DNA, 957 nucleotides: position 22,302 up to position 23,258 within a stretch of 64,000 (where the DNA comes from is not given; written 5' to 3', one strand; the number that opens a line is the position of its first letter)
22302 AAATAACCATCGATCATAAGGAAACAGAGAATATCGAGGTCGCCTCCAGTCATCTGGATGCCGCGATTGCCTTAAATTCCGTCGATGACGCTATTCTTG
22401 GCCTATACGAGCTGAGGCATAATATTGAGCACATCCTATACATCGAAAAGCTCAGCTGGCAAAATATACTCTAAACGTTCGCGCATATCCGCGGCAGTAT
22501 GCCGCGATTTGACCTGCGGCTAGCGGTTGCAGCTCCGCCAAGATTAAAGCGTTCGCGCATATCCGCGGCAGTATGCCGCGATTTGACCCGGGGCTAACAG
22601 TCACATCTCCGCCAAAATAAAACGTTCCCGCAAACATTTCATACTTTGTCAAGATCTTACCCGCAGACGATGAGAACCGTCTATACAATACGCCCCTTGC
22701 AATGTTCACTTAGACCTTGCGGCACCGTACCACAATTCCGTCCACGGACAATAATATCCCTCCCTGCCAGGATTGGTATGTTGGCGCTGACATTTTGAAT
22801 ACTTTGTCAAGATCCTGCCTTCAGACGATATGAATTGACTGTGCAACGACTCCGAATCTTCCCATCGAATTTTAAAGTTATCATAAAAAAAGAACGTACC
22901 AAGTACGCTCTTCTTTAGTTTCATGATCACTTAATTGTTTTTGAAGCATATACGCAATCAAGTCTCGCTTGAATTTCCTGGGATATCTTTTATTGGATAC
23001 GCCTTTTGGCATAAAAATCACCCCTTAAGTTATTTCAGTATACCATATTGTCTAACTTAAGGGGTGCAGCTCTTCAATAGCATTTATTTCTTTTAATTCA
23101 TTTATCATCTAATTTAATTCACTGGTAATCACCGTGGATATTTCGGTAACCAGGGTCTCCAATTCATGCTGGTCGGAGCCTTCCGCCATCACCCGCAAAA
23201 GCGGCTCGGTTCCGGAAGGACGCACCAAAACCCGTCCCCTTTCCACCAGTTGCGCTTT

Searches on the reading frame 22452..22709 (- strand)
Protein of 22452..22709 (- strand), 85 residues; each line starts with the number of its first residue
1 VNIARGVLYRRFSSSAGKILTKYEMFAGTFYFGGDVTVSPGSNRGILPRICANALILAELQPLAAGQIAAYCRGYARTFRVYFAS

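Call 25: search_protein_families(library=pfam, proteins=[window:22452-22709:-], max_evalue=10)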
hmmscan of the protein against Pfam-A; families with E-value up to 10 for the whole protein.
window:22452-22709:- (85 aa): 1 family
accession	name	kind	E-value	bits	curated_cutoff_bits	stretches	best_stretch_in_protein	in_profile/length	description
PF18807.6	TTc_toxin_rep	-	0.018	15.3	29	1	35-54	7-26/45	Tripartite Tc toxins repeat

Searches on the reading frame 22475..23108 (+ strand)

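Call 60: search_protein_families(library=pfam, proteins=[L128:2754-3029:-, L128:1832-2635:-], max_evalue=0.01)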
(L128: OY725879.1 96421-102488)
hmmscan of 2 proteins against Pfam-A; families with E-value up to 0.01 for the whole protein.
L128:2754-3029:- (91 aa): 5 families
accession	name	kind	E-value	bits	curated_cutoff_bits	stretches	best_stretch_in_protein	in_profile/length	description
PF13518.12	HTH_28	-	4e-09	36.8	25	1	17-68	1-50/52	Helix-turn-helix domain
PF13565.12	HTH_32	-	0.00014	22.8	33.7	0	47-89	2-39/73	Homeodomain-like domain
PF01527.26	HTH_Tnp_1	-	0.00047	20.8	24.1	1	12-43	6-37/75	Transposase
PF13384.12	HTH_23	-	0.00052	20.2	24.6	1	20-62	9-49/50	Homeodomain-like domain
PF11242.13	DUF2774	-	0.0038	17.8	29.2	1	25-49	9-33/63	Protein of unknown function (DUF2774)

L128:1832-2635:- (267 aa): 4 families
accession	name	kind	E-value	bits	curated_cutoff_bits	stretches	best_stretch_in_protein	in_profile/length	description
PF00665.32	rve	-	5.7e-23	81.6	32.6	1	104-202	2-102/102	Integrase core domain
PF13333.12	rve_2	-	5.4e-21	74.9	22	1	209-264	1-56/56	Integrase core domain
PF13276.12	HTH_21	-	1.5e-16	60.8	28.1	1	27-81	5-60/60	HTH-like domain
PF13683.12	rve_3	-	4.7e-11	42.7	26.5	1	191-256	2-67/67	Integrase core domain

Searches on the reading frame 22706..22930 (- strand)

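Call 25: search_protein_families(library=pfam, proteins=[window:22706-22930:-], max_evalue=10)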
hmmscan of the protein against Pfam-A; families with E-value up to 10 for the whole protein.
window:22706-22930:- (74 aa): 1 family
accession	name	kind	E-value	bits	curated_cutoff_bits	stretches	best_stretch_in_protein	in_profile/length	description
PF22877.3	RRM_Thc1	-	0.12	12.8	23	1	5-37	14-46/75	Thc1, RRM domain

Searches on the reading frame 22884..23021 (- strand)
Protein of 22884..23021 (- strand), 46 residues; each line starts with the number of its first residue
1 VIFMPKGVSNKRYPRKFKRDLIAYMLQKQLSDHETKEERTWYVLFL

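Call 25: search_protein_families(library=pfam, proteins=[window:22884-23012:-], max_evalue=10)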
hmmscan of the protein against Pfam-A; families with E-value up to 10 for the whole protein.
seq(43 aa): 0 families

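Call 37: search_protein_families(library=ncbifam, proteins=[window:22884-23021:-], max_evalue=10)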
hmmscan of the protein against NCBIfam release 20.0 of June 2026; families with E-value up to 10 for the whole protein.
seq(46 aa): 0 families

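Call 38: search_protein_families(library=phrogs, proteins=[window:22884-23021:-], max_evalue=10)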
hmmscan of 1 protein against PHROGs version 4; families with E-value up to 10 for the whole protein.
seq(46 aa): 0 families

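Call 39: find_homologous_proteins(query=window:22884-23012:-, max_evalue=10)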
Query seq(43 aa): no candidate shares three 5-residue words with the query. No homologue found.

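Call 40: search_dna_similar(query=window:22884-23012:-, collection=plasmids, mode=protein, max_evalue=10, max_rows=15)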
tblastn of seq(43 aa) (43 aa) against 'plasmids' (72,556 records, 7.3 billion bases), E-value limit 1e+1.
No match.

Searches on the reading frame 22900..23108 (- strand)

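Call 60: search_protein_families(library=pfam, proteins=[L130:3046-3414:+], max_evalue=0.01)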
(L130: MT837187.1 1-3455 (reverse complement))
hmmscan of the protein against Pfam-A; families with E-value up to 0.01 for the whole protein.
L130:3046-3414:+ (122 aa): 4 families
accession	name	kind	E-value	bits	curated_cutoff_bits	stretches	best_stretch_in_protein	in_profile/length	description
PF13518.12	HTH_28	-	2.3e-09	37.6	25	1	21-71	3-51/52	Helix-turn-helix domain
PF13565.12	HTH_32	-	2.7e-06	28.3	33.7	1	50-95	3-43/73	Homeodomain-like domain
PF01527.26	HTH_Tnp_1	-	9.6e-06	26.2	24.1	1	13-100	5-74/75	Transposase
PF06627.17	DUF1153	-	0.0014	19.1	23.5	1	13-66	28-80/87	Protein of unknown function (DUF1153)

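Call 63: search_dna_similar(query=L130:3061-3414:+, collection=plasmids, mode=protein, max_evalue=1e-10, max_rows=12)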
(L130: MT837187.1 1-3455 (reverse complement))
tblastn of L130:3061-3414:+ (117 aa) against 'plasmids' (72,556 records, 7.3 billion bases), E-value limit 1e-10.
Records with a match: 140; places in all: 149; records where one place covers at least 80% of the query: 140.
Best place of each record, by identity: 60-80% 1; <60% 139.
By first word of the organism name: Enterococcus 116; Klebsiella 11; Rhizobium 2; Pantoea 2; Citrobacter 2; Subdoligranulum 1; Pseudomonas 1; Bacillus 1; Cupriavidus 1; Escherichia 1; and 2 more.
By predicted mobility (MOB-suite, as given by PLSDB): non-mobilizable 58; conjugative 58; mobilizable 24.
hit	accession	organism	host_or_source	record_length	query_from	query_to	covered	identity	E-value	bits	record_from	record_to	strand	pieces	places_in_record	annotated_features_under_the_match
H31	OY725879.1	Subdoligranulum variabile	-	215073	1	100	85%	63.0%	2e-31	123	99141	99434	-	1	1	none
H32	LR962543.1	Enterococcus faecalis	-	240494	9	107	85%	47.1%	5e-18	85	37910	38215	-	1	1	record has no annotation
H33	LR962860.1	Enterococcus faecalis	-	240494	9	107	85%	47.1%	5e-18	85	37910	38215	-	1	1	record has no annotation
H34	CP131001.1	Enterococcus faecium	Homo sapiens,blood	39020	8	116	93%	40.0%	1e-13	72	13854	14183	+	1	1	none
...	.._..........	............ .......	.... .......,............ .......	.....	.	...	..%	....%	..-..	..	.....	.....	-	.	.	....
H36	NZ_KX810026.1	Enterococcus faecium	Homo sapiens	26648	8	116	93%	39.1%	1e-12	69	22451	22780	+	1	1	none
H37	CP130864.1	Enterococcus faecium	Homo sapiens,blood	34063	8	116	93%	39.1%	1e-12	69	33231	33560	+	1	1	none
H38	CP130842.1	Enterococcus faecium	Homo sapiens,blood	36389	8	116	93%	39.1%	1e-12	69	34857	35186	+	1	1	none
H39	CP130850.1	Enterococcus faecium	Homo sapiens,blood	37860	8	116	93%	39.1%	1e-12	69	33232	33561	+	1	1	none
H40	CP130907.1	Enterococcus faecium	Homo sapiens,blood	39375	8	116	93%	39.1%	1e-12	69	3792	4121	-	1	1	none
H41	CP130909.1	Enterococcus faecium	Homo sapiens,blood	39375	8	116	93%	39.1%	1e-12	69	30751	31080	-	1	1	none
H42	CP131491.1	Enterococcus faecium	Homo sapiens,blood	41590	8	116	93%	39.1%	1e-12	69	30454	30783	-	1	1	none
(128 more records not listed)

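Call 64: find_related_loci(query=L130:3061-3414:+, collection=viral_contigs, flank=2500)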
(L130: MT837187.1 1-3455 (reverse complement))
Query L130:3061-3414:+ (117 aa) in viral_contigs; peptide patterns used: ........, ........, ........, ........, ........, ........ (x = any residue, [..] = any of these).
28 stretches matched a pattern; 23 encode a relative of the query (tblastn E <= 1e-3); 23 distinct loci.
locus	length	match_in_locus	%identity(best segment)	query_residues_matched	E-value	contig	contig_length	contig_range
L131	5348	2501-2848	91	1-117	7e-67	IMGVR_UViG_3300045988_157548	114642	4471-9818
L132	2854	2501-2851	94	1-117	2e-64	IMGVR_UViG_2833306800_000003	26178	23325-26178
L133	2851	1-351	82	1-117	2e-62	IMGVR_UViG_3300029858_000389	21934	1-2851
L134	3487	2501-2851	82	1-117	4e-62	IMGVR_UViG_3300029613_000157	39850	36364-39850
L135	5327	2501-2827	82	1-109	2e-56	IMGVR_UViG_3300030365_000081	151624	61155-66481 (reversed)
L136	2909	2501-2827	81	1-109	5e-56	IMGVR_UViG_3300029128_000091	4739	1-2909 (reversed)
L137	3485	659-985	80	1-109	1e-55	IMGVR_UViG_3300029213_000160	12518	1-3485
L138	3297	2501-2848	74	1-117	2e-54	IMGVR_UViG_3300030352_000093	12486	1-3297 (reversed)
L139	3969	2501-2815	75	1-106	4e-49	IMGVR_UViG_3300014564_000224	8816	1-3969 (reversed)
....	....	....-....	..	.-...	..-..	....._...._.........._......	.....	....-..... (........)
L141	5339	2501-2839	66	1-116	2e-45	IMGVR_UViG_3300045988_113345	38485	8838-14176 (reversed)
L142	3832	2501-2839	66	1-116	5e-45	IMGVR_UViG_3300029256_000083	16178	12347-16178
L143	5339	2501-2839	66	1-116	5e-45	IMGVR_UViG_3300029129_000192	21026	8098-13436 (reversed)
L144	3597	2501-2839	66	1-116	5e-45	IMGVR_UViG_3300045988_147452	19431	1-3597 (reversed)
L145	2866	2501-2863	62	1-116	2e-42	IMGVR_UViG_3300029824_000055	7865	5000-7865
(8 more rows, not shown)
